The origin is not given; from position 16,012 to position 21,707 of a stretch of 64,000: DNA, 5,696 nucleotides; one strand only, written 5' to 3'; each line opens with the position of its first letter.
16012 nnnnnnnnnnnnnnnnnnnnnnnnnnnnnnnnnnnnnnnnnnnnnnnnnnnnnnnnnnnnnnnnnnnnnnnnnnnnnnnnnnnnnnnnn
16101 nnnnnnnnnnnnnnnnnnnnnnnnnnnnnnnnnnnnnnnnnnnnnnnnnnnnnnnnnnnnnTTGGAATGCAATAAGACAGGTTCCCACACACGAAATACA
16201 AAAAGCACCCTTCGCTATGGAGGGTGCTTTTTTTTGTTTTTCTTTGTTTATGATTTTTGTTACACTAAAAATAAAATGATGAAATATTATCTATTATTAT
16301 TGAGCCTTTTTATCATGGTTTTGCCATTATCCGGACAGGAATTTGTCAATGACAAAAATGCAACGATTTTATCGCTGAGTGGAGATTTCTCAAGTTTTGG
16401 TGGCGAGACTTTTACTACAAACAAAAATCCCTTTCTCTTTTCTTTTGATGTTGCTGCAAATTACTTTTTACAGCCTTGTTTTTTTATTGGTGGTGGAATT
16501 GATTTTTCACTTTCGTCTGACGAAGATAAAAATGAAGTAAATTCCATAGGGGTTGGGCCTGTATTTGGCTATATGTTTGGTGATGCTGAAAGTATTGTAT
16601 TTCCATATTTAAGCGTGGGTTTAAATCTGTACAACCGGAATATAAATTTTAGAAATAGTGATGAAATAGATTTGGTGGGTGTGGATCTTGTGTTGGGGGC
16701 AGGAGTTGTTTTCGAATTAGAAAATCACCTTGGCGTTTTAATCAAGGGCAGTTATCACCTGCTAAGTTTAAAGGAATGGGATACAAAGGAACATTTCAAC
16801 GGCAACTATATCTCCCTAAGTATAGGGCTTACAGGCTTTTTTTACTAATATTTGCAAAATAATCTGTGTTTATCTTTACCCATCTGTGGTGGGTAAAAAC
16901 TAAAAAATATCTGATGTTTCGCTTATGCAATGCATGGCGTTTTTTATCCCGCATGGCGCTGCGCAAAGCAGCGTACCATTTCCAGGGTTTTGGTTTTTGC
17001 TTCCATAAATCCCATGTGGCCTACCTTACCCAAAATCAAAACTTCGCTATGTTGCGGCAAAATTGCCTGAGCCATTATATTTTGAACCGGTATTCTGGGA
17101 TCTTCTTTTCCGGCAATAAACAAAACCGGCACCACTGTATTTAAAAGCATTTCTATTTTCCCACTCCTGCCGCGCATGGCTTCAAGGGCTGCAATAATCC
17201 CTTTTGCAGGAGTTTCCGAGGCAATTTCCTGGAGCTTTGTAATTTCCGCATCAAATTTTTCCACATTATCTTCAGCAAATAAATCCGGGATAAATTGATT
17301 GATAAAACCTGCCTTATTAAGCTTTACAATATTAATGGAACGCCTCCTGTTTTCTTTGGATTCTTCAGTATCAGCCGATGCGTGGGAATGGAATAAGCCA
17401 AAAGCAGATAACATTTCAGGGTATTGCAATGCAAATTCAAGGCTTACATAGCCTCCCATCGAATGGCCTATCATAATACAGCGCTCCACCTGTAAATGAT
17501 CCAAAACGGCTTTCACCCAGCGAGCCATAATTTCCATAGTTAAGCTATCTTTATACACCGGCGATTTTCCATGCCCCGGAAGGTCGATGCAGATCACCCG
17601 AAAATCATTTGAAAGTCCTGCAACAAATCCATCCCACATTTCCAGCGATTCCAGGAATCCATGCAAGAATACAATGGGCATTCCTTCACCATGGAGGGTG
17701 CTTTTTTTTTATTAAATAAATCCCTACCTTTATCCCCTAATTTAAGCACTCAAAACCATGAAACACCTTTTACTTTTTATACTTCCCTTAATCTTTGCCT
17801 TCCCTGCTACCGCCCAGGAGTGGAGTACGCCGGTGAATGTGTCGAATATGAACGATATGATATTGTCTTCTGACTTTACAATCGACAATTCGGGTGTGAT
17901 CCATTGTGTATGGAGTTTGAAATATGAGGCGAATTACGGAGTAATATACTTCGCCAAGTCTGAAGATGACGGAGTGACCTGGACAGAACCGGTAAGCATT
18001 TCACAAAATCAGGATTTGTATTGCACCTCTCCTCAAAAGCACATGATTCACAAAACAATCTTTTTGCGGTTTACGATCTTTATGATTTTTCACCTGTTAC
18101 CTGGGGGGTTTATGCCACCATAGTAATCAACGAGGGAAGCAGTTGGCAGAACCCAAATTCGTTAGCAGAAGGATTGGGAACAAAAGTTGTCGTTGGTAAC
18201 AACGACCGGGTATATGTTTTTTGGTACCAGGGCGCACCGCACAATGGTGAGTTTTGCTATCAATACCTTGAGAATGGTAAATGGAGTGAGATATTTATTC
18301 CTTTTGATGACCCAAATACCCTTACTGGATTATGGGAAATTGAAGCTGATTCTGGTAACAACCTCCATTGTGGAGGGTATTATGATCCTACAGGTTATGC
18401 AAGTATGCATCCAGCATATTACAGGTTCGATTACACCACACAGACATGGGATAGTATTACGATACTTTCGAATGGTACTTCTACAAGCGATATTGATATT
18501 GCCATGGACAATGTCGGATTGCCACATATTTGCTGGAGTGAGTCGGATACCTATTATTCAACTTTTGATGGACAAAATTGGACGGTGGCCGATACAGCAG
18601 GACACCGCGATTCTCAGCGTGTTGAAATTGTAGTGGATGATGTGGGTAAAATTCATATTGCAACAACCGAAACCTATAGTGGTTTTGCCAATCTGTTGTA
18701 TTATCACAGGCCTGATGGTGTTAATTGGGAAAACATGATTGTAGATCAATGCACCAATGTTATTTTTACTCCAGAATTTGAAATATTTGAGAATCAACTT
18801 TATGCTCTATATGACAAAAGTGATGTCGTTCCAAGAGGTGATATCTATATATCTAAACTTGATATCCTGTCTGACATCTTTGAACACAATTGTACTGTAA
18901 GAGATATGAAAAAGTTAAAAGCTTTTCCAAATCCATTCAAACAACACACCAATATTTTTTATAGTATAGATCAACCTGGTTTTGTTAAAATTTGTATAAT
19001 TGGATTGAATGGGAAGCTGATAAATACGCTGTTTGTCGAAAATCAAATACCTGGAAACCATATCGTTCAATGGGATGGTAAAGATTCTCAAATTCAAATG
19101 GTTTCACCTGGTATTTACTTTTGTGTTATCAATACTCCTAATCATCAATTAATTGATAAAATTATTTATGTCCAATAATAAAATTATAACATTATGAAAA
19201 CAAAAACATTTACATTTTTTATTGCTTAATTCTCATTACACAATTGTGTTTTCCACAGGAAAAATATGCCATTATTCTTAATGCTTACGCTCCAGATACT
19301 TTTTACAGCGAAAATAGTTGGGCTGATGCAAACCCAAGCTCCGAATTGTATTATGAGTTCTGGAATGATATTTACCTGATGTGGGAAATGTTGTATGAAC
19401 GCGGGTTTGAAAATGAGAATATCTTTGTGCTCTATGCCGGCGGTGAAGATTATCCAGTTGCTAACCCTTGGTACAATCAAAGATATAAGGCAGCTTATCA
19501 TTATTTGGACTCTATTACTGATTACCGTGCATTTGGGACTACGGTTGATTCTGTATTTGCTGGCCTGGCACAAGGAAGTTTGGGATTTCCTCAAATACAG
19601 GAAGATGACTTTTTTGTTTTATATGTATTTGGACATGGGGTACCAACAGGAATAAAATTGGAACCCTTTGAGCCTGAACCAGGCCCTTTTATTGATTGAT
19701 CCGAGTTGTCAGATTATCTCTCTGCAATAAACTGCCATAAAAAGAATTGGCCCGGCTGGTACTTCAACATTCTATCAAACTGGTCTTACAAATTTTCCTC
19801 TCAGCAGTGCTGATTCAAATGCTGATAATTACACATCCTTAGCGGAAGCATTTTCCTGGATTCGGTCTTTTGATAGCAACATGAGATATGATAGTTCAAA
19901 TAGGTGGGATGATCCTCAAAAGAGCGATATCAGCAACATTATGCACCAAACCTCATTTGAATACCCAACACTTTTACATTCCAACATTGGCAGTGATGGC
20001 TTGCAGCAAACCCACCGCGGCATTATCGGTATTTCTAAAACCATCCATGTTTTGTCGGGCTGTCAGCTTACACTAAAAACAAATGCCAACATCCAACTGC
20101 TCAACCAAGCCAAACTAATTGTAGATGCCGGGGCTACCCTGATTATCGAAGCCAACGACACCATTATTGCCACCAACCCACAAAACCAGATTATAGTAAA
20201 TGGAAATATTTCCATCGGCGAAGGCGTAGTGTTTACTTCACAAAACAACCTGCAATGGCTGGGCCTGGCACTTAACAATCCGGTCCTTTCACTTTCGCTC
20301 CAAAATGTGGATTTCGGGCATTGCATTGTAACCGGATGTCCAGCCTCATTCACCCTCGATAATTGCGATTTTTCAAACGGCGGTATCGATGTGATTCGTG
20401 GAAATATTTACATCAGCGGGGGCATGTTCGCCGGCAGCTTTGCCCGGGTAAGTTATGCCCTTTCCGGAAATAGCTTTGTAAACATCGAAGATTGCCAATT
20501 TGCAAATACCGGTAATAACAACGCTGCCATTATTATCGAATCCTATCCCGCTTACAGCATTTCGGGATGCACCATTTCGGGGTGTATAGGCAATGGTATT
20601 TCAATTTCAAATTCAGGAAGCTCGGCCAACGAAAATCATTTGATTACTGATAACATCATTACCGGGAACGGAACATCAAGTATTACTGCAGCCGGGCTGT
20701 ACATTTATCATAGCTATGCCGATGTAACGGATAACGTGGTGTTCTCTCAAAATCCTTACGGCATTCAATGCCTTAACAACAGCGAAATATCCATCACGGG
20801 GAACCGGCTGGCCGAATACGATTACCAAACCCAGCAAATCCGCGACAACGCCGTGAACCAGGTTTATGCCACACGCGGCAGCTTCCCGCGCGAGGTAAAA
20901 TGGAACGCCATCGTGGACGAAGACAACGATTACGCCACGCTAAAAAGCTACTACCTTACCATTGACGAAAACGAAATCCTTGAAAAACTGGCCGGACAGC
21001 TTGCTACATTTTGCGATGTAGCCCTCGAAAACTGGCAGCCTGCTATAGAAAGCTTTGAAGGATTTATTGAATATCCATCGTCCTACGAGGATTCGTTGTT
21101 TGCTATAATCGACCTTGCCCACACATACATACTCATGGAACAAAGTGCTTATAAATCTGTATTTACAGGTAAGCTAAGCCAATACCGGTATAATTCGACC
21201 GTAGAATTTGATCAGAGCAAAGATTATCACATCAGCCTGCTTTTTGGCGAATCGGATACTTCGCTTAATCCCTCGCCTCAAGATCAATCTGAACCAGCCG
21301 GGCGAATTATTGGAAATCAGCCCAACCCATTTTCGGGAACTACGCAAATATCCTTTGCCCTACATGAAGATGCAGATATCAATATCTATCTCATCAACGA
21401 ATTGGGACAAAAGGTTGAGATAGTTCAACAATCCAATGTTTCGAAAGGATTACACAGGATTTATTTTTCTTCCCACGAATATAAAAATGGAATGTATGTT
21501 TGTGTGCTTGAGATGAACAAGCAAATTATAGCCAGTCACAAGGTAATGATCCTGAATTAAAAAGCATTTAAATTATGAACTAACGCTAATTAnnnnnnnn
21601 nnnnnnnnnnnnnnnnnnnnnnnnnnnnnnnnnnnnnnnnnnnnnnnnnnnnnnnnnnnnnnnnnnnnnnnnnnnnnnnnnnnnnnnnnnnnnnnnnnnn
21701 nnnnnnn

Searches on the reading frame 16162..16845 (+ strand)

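Call 89: search_protein_families(library=pfam, proteins=[window:16162-16845:+], max_evalue=0.00001)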
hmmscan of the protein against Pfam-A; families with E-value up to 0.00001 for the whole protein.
window:16162-16845:+ (228 aa): 1 family
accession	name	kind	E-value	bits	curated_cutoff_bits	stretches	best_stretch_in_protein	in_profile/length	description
PF13505.12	OMP_b-brl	-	2.5e-09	38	28.7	1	49-222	7-172/175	Outer membrane protein beta-barrel domain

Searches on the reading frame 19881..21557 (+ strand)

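Call 89: search_protein_families(library=pfam, proteins=[window:19881-21557:+], max_evalue=0.00001)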
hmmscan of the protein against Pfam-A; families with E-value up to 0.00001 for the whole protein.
window:19881-21557:+ (559 aa): 1 family
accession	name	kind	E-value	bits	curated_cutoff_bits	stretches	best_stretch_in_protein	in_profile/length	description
PF18962.6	Por_Secre_tail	-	2.5e-06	28.1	27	0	481-557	3-75/75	Secretion system C-terminal sorting domain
